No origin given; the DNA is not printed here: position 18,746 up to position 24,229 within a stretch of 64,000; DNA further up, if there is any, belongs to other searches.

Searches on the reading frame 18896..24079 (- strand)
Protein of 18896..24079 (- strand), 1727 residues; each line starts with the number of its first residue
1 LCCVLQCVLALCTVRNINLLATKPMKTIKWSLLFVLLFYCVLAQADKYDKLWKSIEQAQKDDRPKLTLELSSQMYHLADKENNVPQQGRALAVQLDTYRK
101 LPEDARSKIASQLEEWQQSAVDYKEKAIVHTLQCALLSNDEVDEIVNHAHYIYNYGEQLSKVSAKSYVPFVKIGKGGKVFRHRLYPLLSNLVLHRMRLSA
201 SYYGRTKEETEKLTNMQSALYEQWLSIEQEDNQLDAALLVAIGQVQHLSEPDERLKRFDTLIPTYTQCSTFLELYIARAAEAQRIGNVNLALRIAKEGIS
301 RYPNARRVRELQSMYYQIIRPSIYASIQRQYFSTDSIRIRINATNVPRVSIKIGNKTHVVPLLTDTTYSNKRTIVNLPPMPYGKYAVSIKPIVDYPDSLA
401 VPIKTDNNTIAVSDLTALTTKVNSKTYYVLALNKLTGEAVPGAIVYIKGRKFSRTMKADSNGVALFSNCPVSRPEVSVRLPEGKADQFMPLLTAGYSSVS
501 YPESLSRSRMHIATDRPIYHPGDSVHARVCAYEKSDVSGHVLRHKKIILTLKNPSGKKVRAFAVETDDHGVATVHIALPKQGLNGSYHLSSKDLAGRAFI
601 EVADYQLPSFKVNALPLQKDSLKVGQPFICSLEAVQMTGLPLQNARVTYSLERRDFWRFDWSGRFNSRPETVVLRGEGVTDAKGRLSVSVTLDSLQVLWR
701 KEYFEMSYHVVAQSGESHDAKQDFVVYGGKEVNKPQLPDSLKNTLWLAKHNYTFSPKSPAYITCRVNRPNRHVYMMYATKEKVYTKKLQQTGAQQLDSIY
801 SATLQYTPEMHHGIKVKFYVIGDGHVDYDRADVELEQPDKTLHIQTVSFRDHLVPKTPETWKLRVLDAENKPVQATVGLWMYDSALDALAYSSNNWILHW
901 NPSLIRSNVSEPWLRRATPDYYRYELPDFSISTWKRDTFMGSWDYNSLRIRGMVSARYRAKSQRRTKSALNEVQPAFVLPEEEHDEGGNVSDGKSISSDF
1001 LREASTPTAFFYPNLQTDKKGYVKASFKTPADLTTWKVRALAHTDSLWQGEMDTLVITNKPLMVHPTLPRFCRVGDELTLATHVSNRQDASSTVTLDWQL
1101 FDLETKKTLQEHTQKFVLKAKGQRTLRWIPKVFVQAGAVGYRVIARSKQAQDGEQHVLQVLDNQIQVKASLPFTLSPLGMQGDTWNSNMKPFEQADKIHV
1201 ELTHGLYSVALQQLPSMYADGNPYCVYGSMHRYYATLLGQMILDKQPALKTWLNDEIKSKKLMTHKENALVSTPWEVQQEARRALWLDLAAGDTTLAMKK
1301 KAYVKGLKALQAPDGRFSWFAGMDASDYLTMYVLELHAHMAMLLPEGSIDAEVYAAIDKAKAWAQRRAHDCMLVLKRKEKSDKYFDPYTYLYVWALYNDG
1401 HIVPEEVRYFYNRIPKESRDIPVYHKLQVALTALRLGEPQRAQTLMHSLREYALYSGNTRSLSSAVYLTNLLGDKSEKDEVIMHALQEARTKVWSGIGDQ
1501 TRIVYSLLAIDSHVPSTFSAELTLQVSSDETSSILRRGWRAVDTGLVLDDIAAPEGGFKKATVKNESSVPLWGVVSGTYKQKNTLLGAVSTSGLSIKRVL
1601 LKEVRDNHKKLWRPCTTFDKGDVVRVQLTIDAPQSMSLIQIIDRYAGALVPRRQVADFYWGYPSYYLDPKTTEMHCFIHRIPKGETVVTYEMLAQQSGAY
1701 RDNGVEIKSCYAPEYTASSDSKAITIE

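Call 5: search_protein_families(library=pfam, proteins=[window:18896-24079:-], max_evalue=0.01)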
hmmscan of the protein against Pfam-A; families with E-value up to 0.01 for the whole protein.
window:18896-24079:- (1727 aa): 5 families
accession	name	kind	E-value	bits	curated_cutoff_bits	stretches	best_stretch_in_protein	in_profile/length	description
PF00207.28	A2M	-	6.5e-16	58.4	21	1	1008-1096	1-90/92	Alpha-2-macroglobulin family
PF01835.25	MG2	-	4.5e-14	53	32.8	1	509-591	1-80/96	MG2 domain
PF17973.7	bMG10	-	4.4e-13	50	26.2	1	1593-1714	1-131/131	Bacterial Alpha-2-macroglobulin MG10 domain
PF07703.20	A2M_BRD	-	1.9e-07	31.9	22.7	1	755-887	11-138/140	Alpha-2-macroglobulin bait region domain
PF17786.7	Mannosidase_ig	-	0.0072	17.3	23.4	0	1081-1123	4-45/91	Mannosidase Ig/CBM-like domain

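Call 6: search_protein_families(library=ncbifam, proteins=[window:18896-24079:-], max_evalue=0.01)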
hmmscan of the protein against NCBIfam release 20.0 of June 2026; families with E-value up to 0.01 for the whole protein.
window:18896-24079:- (1727 aa): 0 families
